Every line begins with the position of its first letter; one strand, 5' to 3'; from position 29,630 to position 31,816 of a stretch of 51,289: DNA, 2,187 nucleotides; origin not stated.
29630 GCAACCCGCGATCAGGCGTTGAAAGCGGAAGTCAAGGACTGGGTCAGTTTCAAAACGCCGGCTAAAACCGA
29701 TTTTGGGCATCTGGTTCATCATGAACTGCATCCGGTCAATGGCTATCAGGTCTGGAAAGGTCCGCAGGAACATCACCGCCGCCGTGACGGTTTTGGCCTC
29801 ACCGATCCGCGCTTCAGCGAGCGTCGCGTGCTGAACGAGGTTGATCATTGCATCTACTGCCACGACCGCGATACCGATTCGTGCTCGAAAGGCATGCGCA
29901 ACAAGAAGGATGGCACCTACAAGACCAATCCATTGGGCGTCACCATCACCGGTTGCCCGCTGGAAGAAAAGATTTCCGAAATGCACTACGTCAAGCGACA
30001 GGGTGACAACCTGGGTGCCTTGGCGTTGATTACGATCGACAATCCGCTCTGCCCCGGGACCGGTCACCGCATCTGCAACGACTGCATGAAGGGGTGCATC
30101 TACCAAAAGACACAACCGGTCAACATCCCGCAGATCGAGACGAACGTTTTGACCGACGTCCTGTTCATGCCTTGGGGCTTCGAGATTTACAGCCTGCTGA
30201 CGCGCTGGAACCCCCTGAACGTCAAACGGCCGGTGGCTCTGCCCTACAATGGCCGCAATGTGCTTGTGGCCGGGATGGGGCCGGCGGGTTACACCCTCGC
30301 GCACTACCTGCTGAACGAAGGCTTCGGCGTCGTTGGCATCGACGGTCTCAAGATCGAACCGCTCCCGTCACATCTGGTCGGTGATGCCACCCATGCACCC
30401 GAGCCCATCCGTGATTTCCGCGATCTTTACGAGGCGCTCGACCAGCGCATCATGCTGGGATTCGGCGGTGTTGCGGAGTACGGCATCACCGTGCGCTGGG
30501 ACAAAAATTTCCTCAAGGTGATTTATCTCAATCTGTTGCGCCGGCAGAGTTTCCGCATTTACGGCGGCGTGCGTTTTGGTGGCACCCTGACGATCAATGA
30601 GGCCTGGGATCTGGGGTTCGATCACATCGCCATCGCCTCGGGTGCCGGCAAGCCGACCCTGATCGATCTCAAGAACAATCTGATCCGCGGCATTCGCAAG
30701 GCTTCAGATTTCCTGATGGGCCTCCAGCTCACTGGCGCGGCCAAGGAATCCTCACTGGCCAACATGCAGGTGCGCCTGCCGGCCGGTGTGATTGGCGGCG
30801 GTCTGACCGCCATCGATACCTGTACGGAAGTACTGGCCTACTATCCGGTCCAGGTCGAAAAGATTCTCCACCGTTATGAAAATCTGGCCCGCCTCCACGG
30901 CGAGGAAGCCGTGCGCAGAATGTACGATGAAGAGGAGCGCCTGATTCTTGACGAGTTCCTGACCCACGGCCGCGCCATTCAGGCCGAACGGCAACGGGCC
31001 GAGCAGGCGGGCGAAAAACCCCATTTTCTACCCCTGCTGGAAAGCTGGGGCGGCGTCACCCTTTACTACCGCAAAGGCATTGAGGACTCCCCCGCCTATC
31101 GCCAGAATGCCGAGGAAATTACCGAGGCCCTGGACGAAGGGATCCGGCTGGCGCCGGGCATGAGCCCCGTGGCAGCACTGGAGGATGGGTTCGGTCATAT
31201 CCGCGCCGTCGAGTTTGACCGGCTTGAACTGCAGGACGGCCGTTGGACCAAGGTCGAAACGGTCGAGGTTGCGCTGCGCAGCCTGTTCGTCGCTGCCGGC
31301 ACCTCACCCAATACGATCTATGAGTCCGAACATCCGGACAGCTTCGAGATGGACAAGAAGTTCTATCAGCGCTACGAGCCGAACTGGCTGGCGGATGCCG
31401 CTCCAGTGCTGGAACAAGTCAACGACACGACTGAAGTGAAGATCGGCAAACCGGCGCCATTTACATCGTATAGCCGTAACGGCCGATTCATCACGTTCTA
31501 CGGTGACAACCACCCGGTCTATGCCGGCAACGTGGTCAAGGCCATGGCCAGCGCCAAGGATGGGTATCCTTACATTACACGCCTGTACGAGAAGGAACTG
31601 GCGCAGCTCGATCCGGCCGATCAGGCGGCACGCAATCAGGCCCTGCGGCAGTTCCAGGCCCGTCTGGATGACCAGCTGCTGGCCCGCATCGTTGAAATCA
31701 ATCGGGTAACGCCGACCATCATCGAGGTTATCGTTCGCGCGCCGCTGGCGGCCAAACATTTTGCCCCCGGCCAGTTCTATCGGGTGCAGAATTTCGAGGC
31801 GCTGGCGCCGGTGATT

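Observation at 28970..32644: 1224-aa single-chain fusion of GltD/NfnB/SudA-like and PyrK/NfnA/SudB-like modules behind an unassigned N-terminal domain of about 300 aa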

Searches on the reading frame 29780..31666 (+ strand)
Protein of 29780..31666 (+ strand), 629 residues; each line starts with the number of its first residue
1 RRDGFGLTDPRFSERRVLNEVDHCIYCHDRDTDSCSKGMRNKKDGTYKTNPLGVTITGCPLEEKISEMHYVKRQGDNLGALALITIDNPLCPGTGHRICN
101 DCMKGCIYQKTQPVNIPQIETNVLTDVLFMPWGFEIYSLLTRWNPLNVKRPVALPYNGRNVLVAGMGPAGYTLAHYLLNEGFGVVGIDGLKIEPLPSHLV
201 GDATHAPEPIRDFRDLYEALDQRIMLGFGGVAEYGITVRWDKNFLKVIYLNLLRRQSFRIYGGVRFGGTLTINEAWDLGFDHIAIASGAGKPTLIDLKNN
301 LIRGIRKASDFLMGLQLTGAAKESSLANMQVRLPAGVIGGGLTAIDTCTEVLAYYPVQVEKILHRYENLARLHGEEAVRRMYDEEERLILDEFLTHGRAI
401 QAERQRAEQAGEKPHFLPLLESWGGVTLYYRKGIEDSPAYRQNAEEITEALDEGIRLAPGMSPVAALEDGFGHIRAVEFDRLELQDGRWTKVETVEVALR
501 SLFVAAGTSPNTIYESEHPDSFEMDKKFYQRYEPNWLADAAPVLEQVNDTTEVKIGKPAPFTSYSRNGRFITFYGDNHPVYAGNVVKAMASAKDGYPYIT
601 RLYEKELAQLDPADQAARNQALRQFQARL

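Call 26: search_solved_structures(query=window:29780-31666:+, max_evalue=0.01, show_alignments=3)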
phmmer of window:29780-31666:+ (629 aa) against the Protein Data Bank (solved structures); distinct sequences matched with E-value up to 0.01: 4.
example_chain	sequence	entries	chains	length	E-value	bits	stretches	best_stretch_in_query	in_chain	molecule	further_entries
5vj7_A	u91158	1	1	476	1.5e-13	53.1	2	424-515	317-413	Oxidoreductase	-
5jca_L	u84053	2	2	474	1.8e-13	52.9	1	217-352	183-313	NADH-dependent Ferredoxin:NADP Oxidoreductase (NfnI) subunit alpha | NADH-dependent Ferredoxin:NADP Oxidoreductase subunit alpha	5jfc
4ylf_B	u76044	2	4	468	1.6e-07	33.3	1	229-355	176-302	Dihydropyrimidine dehydrogenase subunit A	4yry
9bov_A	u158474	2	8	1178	0.0002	23.1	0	426-486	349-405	Molybdopterin oxidoreductase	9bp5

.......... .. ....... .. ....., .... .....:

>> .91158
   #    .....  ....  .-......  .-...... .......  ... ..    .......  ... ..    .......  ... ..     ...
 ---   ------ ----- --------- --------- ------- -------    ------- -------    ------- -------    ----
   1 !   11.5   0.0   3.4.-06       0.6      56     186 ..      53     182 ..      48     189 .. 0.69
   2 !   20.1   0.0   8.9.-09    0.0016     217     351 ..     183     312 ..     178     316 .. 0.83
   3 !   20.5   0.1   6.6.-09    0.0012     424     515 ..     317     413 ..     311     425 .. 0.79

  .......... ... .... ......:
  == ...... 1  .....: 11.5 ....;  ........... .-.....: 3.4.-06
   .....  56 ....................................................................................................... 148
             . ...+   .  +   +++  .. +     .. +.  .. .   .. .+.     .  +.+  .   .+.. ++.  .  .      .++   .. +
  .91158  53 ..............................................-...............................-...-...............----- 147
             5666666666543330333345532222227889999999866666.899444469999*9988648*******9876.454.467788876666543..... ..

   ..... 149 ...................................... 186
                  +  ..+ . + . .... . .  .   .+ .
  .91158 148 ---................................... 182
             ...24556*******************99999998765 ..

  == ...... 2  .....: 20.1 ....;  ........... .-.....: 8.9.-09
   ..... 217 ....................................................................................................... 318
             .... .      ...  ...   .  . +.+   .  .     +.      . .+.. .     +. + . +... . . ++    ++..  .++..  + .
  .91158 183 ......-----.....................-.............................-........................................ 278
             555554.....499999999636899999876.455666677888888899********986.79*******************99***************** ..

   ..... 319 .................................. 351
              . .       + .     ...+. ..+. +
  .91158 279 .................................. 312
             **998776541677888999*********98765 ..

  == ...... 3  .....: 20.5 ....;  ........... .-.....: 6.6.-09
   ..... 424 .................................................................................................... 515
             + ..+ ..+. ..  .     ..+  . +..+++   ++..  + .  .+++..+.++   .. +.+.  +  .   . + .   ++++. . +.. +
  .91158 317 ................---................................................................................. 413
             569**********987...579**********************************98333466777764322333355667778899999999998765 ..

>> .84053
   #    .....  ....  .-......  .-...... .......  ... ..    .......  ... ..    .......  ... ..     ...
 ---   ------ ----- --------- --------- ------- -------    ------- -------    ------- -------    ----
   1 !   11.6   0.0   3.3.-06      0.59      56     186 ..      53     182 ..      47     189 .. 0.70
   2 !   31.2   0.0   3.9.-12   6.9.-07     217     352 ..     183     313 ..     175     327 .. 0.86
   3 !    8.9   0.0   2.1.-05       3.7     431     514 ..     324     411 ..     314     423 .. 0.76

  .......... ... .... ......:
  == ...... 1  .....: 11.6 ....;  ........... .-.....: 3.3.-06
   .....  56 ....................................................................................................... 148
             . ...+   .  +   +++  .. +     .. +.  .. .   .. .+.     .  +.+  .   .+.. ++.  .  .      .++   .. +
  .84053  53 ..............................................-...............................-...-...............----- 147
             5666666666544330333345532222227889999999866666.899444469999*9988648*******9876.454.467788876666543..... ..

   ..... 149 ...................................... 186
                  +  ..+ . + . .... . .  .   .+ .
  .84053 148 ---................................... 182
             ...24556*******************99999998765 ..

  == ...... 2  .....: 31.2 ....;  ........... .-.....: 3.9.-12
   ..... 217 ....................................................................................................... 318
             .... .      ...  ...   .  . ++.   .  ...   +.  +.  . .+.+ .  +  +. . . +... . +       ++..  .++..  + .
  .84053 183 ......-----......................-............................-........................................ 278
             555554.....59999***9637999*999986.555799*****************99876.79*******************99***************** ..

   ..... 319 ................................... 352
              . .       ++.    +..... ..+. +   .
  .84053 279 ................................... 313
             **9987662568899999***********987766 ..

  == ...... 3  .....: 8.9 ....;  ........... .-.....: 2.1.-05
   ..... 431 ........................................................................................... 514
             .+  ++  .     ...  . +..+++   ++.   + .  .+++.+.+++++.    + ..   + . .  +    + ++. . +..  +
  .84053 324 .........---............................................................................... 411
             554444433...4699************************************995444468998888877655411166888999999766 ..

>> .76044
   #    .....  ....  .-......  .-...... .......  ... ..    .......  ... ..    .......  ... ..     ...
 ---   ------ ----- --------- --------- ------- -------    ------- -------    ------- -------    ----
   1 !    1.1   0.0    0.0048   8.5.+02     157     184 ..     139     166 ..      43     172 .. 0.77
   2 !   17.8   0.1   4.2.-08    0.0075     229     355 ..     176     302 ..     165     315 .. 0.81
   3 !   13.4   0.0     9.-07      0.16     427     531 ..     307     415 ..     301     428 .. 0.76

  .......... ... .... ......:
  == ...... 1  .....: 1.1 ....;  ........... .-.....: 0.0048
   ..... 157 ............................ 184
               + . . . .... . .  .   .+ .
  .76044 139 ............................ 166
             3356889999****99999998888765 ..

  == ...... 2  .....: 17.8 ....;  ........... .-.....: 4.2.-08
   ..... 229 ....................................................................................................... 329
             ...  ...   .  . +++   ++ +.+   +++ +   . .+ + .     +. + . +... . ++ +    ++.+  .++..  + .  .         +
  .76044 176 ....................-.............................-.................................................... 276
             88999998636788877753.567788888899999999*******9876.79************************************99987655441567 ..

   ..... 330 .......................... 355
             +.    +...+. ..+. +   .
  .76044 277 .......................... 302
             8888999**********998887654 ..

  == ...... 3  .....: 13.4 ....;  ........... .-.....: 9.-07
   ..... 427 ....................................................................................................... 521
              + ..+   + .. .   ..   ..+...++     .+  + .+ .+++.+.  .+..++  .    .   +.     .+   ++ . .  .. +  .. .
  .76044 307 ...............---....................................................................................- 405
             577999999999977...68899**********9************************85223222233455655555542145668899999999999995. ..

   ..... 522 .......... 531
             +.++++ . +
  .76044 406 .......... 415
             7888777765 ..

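Call 32: search_protein_families(library=ncbifam, proteins=[window:29840-31666:+], max_evalue=1)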
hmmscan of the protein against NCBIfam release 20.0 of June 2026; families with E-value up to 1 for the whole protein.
window:29840-31666:+ (609 aa): 16 families
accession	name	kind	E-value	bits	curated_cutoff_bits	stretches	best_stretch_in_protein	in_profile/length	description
NF005128.0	PRK06567.1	equivalog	6.6e-139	464.6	1072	2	3-473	229-694/1031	putative bifunctional glutamate synthase subunit beta/2-polyprenylphenol hydroxylase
TIGR01316.1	gltA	equivalog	8.6e-24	84.1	471.75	3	197-332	162-292/449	NADPH-dependent glutamate synthase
NF009414.0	PRK12778.1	equivalog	4.9e-22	78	1103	3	208-330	466-588/752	bifunctional dihydroorotate dehydrogenase B NAD binding subunit/NADPH-dependent glutamate synthase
NF009410.0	PRK12771.1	subfamily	1.4e-12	47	516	2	16-164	32-164/566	NAD(P)-binding protein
NF009415.0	PRK12779.1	equivalog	2.5e-12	45.5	1519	2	37-165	212-333/944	putative bifunctional glutamate synthase subunit beta/2-polyprenylphenol hydroxylase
NF009409.0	PRK12770.1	subfamily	7.1e-11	41.8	343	2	260-345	120-206/360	putative glutamate synthase subunit beta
NF009454.0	PRK12814.1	equivalog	2.6e-09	36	916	3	406-459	350-401/657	putative NADPH-dependent glutamate synthase small subunit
TIGR03315.1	Se_ygfK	equivalog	3.9e-09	34.5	835.3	2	36-165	448-564/1012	putative selenate reductase subunit YgfK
NF009413.0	PRK12775.1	equivalog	9.4e-09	33.6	1895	2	208-329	465-587/1006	putative trifunctional 2-polyprenylphenol hydroxylase/glutamate synthase subunit beta/ferritin domain-containing protein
TIGR01317.1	GOGAT_sm_gam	subfamily_domain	2.2e-06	26.8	447.7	2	31-164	50-169/485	glutamate synthase small subunit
TIGR01318.1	gltD_gamma_fam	subfamily_domain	0.0025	16.5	482.95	0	39-167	54-170/467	glutamate synthase, small subunit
NF010590.0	PRK13984.1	equivalog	0.0025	16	946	0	422-459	469-505/611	putative oxidoreductase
NF041080.1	DGGGPL_reductase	equivalog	0.0034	16.3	580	1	140-184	3-47/447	digeranylgeranylglycerophospholipid reductase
TIGR02032.1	GG-red-SF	subfamily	0.015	15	158.8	1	141-168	3-30/297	geranylgeranyl reductase family protein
TIGR03911.1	pyrrolys_PylD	equivalog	0.11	11.6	150.05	1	138-169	145-176/266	3-methylornithyl-N6-L-lysine dehydrogenase PylD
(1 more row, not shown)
